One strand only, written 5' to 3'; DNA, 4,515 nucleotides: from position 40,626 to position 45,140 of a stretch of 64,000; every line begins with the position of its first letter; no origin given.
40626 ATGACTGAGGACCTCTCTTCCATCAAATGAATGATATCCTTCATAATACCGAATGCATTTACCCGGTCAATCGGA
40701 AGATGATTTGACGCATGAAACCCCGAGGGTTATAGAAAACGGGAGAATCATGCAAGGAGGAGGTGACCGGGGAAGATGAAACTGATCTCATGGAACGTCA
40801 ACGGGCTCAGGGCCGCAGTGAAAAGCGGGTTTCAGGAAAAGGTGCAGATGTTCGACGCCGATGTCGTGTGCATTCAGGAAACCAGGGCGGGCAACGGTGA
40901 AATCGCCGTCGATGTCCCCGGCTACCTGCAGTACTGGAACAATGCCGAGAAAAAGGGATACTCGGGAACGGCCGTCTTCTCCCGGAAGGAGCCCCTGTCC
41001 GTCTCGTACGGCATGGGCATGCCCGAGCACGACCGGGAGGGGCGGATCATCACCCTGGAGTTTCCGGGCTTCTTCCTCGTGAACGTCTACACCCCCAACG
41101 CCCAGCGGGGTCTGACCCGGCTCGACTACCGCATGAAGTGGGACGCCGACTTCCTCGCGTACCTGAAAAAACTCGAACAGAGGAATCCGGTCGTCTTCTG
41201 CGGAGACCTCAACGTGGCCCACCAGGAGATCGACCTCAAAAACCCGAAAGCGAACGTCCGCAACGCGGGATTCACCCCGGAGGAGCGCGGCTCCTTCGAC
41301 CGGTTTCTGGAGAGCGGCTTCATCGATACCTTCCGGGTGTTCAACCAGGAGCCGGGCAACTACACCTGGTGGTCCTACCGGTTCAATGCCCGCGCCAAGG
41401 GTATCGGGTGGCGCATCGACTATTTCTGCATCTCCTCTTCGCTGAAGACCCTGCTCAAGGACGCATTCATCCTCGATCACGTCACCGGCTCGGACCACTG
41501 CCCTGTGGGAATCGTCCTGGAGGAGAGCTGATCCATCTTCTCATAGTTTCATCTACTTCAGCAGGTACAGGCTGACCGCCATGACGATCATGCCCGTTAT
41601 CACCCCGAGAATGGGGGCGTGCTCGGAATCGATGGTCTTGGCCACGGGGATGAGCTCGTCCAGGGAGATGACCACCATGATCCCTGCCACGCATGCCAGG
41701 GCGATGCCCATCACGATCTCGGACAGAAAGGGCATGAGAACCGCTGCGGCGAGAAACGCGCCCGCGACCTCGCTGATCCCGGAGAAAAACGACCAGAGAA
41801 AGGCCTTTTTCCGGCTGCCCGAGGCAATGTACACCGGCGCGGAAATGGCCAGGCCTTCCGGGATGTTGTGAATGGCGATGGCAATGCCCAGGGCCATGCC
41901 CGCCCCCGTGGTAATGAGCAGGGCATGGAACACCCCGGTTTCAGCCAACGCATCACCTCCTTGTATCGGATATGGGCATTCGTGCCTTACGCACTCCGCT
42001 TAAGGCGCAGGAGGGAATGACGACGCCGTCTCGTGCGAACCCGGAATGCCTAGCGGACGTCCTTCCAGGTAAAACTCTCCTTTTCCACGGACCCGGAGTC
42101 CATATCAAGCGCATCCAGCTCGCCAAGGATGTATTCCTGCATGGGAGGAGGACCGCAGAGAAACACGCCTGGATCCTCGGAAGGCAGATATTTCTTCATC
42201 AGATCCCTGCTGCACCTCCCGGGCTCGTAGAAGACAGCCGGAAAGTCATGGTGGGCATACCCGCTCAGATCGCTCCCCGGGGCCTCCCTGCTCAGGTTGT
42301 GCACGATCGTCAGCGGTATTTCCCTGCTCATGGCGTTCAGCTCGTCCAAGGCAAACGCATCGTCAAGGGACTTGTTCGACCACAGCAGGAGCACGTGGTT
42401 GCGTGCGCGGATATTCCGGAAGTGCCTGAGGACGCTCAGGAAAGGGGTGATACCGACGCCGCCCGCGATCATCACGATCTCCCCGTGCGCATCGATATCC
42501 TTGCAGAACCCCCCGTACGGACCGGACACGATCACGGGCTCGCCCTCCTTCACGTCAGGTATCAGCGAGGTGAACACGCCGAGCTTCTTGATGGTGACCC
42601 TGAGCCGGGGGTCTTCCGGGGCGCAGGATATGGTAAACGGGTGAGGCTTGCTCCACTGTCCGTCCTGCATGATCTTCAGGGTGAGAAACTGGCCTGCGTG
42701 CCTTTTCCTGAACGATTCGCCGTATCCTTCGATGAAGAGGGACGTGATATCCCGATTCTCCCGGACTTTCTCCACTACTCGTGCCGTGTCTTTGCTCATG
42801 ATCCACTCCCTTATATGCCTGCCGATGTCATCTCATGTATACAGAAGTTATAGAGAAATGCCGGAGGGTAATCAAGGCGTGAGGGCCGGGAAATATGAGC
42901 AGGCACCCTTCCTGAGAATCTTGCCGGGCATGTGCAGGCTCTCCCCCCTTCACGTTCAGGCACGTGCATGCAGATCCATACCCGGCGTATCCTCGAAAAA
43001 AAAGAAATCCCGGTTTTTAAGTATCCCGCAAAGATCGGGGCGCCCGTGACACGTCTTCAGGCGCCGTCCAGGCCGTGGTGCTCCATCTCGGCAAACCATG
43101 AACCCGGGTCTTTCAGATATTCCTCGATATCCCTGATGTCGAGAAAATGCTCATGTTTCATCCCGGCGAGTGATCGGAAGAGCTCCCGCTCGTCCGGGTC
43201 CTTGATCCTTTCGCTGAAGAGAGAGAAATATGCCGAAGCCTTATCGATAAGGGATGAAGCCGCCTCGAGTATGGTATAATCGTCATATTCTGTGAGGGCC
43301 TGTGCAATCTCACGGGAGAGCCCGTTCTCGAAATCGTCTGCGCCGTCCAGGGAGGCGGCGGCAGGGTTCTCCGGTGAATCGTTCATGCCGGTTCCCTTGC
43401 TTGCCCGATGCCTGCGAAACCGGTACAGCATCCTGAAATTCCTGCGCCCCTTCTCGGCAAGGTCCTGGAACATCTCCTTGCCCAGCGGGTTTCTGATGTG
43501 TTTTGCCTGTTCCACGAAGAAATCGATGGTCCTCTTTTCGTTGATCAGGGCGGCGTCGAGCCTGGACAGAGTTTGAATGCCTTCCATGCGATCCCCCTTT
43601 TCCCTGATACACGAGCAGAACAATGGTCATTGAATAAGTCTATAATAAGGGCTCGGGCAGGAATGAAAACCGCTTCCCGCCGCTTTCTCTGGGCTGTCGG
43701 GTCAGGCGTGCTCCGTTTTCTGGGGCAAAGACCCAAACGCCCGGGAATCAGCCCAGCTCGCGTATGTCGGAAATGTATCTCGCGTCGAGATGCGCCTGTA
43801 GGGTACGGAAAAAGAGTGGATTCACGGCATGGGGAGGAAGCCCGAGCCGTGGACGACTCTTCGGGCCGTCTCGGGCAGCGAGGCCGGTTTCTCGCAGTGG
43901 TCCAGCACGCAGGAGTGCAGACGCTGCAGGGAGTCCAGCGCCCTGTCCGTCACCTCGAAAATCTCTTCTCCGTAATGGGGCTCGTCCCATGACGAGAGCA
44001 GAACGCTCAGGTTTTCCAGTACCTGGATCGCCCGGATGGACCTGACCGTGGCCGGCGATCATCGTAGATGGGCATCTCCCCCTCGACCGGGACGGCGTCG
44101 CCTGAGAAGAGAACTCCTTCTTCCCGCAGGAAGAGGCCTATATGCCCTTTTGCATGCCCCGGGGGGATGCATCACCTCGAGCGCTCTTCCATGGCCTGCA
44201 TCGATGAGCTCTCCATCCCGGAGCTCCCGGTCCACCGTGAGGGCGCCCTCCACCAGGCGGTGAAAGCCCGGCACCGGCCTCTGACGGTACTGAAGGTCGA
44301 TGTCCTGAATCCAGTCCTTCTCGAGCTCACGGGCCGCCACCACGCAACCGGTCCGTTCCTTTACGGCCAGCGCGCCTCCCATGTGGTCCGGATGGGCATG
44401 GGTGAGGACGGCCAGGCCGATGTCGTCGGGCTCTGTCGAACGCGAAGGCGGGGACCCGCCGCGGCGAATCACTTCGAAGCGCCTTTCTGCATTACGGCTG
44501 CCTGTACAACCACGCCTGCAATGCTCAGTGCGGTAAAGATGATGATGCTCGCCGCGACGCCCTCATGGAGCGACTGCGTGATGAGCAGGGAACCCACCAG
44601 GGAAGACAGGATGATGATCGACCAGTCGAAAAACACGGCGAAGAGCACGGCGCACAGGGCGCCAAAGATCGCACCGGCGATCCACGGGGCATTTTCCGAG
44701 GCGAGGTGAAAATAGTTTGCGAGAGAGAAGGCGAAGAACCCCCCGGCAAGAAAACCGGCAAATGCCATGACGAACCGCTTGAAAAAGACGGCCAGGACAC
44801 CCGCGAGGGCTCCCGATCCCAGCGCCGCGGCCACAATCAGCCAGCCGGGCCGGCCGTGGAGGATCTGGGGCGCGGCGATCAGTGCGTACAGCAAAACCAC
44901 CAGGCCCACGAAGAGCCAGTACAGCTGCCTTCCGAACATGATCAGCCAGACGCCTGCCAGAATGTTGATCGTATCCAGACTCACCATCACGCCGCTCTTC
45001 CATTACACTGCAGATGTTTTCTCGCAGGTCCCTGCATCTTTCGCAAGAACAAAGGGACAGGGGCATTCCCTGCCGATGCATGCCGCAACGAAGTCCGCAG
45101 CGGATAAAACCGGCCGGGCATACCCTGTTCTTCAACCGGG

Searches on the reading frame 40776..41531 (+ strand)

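Call 72: search_protein_families(library=pfam, proteins=[window:40776-41531:+], max_evalue=0.001)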
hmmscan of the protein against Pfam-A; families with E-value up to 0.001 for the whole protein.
window:40776-41531:+ (251 aa): 1 family
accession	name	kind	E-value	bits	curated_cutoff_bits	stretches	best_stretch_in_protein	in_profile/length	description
PF03372.29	Exo_endo_phos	-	1.8e-33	116.5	24.5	1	4-241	1-225/225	Endonuclease/Exonuclease/phosphatase family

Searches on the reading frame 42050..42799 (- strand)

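Call 74: search_protein_families(library=pfam, proteins=[window:42050-42799:-], max_evalue=0.001)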
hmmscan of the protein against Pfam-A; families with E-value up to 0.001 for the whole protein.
window:42050-42799:- (249 aa): 3 families
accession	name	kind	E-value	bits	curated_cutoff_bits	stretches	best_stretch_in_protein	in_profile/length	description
PF00175.26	NAD_binding_1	-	1.3e-13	52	22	1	110-223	1-106/109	Oxidoreductase NAD-binding domain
PF08030.17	NAD_binding_6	-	8.4e-08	32.9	22.2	1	107-162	3-64/156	Ferric reductase NAD binding domain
PF08022.18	FAD_binding_8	-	3.2e-05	24.4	22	1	32-82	29-80/109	FAD-binding domain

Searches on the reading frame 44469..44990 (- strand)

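Call 74: search_protein_families(library=pfam, proteins=[window:44469-44990:-], max_evalue=0.001)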
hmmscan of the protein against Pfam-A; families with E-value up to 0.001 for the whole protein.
window:44469-44990:- (173 aa): 1 family
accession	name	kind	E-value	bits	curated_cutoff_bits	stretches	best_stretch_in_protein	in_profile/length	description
PF13886.12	TM7S3_TM198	-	1.9e-05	24.9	29.2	1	8-138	3-145/199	TM7S3/TM198-like domain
